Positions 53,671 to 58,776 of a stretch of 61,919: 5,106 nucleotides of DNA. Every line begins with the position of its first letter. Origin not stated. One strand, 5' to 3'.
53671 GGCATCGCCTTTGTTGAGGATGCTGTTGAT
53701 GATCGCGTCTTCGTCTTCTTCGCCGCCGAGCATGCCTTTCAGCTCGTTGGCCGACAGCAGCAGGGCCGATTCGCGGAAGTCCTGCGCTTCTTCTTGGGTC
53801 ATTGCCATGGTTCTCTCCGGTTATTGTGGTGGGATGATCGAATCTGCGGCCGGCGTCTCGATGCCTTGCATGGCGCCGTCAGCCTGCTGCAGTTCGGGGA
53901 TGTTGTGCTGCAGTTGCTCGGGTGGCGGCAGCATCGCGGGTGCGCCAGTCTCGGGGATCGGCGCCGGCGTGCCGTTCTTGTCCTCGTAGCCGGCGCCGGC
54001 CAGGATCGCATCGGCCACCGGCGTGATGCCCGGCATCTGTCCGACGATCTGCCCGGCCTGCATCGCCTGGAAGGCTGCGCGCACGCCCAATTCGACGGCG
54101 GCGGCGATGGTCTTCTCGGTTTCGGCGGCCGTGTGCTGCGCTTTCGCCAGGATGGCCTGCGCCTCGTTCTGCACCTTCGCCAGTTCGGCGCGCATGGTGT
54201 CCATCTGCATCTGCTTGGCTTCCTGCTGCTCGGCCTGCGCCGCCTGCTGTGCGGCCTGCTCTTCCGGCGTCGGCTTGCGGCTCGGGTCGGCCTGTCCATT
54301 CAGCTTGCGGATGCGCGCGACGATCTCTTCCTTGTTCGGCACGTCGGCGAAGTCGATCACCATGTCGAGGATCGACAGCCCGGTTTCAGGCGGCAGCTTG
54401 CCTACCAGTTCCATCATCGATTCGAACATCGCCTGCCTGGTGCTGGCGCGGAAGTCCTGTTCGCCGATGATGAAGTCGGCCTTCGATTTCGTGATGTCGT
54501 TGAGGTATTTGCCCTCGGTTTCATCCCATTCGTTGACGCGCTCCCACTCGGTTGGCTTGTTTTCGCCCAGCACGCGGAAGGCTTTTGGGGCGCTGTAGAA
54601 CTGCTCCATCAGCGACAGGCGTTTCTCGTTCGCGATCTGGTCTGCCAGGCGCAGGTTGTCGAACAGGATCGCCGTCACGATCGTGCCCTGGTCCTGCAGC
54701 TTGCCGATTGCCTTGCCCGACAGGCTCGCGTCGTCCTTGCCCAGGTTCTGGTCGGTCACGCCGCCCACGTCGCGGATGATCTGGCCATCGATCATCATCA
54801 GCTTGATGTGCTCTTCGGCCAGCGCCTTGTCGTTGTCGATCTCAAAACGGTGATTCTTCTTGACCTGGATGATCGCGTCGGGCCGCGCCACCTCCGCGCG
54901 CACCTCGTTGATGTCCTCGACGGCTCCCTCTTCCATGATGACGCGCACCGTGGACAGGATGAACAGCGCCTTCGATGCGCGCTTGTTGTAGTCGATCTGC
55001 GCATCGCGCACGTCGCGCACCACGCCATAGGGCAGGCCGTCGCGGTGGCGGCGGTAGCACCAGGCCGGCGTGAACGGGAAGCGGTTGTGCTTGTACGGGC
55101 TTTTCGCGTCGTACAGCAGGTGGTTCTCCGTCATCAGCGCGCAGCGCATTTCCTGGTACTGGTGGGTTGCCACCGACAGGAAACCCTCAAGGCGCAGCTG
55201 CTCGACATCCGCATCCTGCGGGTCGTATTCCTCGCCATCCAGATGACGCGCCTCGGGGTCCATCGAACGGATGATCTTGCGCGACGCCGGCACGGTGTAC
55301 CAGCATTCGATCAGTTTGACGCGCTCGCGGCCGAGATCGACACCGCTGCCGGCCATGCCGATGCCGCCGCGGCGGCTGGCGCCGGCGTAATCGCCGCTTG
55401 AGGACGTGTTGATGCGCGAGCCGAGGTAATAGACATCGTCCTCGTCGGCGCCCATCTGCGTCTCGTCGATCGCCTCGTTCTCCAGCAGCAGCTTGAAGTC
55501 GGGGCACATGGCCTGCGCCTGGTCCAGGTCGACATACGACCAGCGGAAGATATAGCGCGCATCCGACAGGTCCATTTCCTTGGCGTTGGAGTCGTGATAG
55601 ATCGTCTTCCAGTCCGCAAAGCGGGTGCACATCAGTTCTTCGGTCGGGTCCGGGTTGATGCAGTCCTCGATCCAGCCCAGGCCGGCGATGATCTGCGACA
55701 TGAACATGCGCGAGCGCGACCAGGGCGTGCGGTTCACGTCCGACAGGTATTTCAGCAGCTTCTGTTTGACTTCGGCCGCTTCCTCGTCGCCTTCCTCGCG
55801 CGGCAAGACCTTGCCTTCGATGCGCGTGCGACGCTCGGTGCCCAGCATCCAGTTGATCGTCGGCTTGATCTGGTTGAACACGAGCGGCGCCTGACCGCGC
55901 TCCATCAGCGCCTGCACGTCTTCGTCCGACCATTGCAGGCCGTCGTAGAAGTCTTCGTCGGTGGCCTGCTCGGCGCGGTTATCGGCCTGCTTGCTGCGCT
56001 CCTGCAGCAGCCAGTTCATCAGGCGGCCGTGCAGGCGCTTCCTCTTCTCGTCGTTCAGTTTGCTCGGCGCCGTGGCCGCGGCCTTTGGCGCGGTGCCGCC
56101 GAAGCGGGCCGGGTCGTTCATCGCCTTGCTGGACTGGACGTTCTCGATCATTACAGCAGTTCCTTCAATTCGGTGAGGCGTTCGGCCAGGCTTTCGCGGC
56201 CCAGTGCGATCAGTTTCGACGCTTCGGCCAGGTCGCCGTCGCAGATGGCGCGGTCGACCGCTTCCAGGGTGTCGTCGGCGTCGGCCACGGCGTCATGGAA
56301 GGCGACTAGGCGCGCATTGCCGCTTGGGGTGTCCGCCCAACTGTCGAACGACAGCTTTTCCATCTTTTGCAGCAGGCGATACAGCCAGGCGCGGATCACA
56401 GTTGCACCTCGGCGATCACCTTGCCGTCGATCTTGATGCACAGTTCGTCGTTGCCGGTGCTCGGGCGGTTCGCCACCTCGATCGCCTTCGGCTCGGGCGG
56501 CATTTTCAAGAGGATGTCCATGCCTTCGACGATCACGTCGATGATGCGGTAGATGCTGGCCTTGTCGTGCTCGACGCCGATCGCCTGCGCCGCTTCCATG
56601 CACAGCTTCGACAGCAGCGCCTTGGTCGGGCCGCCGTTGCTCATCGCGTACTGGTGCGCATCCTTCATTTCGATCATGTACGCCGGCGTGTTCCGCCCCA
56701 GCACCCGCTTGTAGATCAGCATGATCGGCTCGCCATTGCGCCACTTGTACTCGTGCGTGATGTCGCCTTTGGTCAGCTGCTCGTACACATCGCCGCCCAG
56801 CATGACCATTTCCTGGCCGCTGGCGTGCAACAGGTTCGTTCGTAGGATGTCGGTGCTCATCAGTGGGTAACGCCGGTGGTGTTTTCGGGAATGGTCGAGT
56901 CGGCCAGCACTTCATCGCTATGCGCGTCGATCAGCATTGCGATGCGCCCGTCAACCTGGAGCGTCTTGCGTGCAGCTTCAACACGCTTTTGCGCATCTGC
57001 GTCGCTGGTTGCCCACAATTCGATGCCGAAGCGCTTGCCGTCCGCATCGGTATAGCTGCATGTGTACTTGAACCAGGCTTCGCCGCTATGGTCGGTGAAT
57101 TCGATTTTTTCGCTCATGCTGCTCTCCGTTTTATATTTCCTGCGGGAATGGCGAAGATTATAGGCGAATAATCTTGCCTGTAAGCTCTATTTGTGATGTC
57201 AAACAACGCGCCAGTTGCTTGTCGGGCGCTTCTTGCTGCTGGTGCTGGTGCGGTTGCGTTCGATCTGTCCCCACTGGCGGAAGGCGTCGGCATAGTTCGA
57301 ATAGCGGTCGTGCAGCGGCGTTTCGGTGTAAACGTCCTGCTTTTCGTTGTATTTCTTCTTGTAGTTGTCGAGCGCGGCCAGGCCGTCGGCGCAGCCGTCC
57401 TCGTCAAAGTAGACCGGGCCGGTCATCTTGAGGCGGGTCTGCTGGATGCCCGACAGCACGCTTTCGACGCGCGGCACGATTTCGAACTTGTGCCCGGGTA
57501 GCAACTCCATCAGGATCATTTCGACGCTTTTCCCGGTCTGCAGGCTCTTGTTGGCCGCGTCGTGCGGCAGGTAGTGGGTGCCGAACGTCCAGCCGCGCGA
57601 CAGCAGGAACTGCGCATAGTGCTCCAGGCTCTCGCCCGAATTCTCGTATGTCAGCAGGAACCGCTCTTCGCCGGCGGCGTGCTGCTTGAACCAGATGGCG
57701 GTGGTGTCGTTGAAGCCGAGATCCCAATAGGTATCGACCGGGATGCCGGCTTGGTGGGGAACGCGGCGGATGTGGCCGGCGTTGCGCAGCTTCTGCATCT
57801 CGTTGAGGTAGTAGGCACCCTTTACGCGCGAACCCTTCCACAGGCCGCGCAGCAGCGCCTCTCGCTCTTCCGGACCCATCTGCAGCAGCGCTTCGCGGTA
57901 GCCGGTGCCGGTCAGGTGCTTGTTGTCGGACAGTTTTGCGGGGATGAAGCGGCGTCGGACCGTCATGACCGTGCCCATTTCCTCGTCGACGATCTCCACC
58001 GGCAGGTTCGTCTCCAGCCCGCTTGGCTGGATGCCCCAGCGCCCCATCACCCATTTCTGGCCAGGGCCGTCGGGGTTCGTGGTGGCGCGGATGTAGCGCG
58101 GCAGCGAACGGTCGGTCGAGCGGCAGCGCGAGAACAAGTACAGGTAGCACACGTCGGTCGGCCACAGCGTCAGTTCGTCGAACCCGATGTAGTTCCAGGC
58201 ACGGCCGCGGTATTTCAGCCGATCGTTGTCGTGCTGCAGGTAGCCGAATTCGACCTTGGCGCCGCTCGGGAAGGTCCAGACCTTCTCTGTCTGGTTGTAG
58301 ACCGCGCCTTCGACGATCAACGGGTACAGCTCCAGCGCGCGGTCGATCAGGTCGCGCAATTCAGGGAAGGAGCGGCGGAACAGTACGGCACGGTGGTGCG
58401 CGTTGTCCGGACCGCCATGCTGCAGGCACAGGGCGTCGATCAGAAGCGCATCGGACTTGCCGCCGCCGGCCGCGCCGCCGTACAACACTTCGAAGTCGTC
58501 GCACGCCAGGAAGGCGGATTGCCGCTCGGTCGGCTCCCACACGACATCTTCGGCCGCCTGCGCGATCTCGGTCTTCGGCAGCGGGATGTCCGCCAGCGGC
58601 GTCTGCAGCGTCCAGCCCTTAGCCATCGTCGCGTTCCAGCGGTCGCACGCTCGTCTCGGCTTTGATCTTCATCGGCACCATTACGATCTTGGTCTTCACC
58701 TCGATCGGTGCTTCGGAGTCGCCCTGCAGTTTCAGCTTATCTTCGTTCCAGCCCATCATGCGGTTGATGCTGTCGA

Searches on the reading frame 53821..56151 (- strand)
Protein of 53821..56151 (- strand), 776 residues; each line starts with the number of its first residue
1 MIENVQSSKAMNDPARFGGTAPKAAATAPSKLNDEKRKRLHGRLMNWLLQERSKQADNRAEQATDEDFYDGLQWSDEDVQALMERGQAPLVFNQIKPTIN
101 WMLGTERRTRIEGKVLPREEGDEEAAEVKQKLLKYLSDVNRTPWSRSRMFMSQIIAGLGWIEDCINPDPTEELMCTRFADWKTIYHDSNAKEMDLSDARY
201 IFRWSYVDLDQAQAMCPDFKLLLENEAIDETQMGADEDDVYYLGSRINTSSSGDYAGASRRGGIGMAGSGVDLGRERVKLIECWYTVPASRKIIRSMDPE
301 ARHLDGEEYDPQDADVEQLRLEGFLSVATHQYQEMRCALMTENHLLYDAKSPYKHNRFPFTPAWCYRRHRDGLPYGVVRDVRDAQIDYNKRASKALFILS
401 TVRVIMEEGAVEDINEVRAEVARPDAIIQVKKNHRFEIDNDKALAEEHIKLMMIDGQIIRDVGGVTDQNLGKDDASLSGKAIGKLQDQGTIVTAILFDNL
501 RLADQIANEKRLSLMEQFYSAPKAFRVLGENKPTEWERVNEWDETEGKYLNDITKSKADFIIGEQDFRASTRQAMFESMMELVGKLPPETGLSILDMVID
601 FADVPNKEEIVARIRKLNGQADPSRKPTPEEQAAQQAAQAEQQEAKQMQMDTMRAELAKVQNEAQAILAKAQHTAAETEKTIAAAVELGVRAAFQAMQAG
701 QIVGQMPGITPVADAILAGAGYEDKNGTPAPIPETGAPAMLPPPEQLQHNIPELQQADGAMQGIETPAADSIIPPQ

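Call 21: search_protein_families(library=phrogs, proteins=[window:53821-56151:-], max_evalue=0.00001)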
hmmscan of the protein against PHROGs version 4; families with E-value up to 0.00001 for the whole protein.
window:53821-56151:- (776 aa): 4 families
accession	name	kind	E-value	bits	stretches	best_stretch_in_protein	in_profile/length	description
phrog_156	-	head and packaging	1.1e-161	540.6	1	34-751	5-673/681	portal protein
phrog_24564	-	unknown function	4.9e-21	76.1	1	540-679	25-167/212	-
phrog_18470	-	head and packaging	1e-19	71.6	1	33-230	13-211/232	portal protein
phrog_27974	-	head and packaging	5.5e-14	53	1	585-704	40-160/239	portal protein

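Call 23: search_dna_similar(query=window:53821-56151:-, collection=phages, mode=protein, max_rows=15, max_evalue=1e-20)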
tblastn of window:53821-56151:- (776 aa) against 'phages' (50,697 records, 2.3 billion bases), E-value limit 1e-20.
Records with a match: 403; places in all: 403; records where one place covers at least 80% of the query: 100.
Best place of each record, by identity: <60% 403.
By first word of the organism name: Vibrio 104; Stx2a-converting 82; Escherichia 73; Pseudomonas 41; Ralstonia 31; Stx2-converting 12; Burkholderia 10; Klebsiella 6; Shigella 6; Stx 6; and 16 more.
By host as written in the record: - 208; Pseudomonas aeruginosa 19; Escherichia coli K514 (EHEC) 7; Ralstonia pseudosolanacearum 6; Ralstonia solanacearum 5; Ralstonia pseudosolanacearum I-31 (MT043) 5; Ralstonia pseudosolanacearum I-33 (MT061) 4; Ralstonia pseudosolanacearum I-15 (MT014) 4; and 99 more.
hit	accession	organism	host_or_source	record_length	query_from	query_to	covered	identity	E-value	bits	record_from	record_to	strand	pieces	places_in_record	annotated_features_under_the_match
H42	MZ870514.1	Ralstonia phage RPZH3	Ralstonia solanacearum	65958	32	738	91%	42.9%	2e-154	504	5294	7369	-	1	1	portal protein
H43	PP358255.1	Ralstonia phage PY045S1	Ralstonia solanacearum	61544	32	738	91%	42.8%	2e-155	506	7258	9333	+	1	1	hypothetical protein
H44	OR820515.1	Ralstonia phage AhaGv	Ralstonia solanacearum CQPS-1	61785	32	738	91%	42.7%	1e-153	501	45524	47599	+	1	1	head maturation protease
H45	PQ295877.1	Ralstonia phage YL2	Ralstonia pseudosolanacearum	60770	32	738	91%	42.7%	2e-153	501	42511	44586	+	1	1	hypothetical protein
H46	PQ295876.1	Ralstonia phage YL1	Ralstonia pseudosolanacearum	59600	32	738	91%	42.5%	3e-154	504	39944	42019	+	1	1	hypothetical protein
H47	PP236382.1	Ralstonia phage QkW1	Ralstonia pseudosolanacearum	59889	32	738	91%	42.5%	3e-154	504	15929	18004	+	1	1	hypothetical protein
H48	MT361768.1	Ralstonia phage RPZH6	Ralstonia pseudosolanacearum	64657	32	738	91%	42.5%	4e-154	503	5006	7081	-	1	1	portal protein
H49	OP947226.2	Ralstonia phage p2110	Ralstonia solanacearum strain Tb1546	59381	32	738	91%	42.5%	3e-153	501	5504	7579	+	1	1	hypothetical protein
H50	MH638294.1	Ralstonia phage GP4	Ralstonia solanacearum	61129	32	738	91%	42.5%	3e-153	500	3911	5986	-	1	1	portal protein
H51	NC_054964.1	Ralstonia phage GP4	Ralstonia solanacearum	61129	32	738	91%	42.5%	3e-153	500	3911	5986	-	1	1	portal protein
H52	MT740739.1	Ralstonia phage Gerry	Ralstonia pseudosolanacearum I-33 ...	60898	32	744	92%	42.0%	5e-154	503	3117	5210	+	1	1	hypothetical protein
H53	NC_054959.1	Ralstonia phage Gerry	Ralstonia pseudosolanacearum I-33 ...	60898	32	744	92%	42.0%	5e-154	503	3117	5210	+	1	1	portal protein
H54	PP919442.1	Ralstonia phage NK-7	Ralstonia solanacearum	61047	32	738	91%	42.4%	2e-153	501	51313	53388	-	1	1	portal protein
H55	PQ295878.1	Ralstonia phage YL3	Ralstonia pseudosolanacearum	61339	32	752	93%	41.4%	7e-154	502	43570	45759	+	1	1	hypothetical protein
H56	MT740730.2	Ralstonia phage Cimandef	Ralstonia pseudosolanacearum I-31 ...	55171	32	744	92%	41.9%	2e-156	509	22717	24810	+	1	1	portal protein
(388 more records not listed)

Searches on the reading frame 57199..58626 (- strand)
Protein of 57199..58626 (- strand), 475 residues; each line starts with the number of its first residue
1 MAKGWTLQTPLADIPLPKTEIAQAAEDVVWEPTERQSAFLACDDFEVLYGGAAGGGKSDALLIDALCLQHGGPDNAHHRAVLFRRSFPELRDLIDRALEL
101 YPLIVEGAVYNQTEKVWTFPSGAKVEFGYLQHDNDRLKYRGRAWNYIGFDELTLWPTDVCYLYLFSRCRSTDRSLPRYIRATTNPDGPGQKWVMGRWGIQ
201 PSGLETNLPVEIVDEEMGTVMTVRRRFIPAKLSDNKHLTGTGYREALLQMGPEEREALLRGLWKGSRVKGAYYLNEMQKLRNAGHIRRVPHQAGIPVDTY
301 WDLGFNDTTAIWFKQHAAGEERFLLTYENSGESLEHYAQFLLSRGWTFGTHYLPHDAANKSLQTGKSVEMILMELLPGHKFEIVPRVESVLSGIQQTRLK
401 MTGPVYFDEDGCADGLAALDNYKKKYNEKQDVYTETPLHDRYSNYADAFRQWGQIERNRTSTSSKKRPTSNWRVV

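Call 21: search_protein_families(library=phrogs, proteins=[window:57199-58626:-], max_evalue=0.00001)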
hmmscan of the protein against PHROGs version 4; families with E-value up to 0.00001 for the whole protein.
window:57199-58626:- (475 aa): 4 families
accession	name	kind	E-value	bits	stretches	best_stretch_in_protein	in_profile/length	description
phrog_979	-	head and packaging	3.8e-43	149.1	1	25-186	147-305/642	terminase large subunit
phrog_2472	-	unknown function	5.3e-34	119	1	267-459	114-311/324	-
phrog_2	-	head and packaging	3.2e-28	99.9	1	26-463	261-601/807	terminase large subunit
phrog_9526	-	head and packaging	1.6e-18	68.1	1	32-189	10-169/280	terminase large subunit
